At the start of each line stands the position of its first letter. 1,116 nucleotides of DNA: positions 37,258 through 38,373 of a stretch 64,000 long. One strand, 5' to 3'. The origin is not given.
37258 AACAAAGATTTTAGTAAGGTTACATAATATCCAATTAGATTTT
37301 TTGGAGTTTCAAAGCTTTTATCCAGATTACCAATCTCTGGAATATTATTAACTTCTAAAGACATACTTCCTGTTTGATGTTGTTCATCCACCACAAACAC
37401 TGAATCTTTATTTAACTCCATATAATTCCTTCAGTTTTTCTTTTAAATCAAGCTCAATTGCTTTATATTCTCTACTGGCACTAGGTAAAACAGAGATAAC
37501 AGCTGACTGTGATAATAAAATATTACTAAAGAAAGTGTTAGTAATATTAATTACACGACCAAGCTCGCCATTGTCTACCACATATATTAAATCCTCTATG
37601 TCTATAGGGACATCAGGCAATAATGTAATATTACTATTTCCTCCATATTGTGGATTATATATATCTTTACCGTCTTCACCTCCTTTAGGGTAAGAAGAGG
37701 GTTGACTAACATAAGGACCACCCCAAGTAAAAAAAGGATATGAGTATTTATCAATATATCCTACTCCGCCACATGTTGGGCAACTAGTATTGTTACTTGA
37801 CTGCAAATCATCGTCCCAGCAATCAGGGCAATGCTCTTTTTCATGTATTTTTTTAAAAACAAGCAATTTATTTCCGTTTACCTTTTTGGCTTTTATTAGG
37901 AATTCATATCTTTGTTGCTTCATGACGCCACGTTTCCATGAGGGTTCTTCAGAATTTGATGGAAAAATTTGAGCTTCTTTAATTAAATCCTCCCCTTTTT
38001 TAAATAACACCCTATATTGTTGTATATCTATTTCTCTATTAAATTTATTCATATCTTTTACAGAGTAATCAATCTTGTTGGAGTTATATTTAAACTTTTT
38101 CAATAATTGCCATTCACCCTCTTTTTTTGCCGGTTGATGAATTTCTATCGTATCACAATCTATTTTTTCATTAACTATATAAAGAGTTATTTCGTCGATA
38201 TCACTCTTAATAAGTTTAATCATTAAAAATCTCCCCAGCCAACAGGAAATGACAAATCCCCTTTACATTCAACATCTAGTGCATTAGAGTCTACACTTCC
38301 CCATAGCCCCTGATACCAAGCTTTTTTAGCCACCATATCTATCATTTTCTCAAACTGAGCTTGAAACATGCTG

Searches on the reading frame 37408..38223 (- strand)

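Call 71: search_protein_families(library=pfam, proteins=[window:37408-38223:-], max_evalue=0.01)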
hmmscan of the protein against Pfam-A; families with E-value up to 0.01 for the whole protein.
window:37408-38223:- (271 aa): 1 family
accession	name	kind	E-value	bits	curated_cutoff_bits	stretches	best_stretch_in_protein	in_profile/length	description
PF05851.16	Lentivirus_VIF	-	0.0036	16.7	25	1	41-137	91-189/251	Lentivirus virion infectivity factor (VIF)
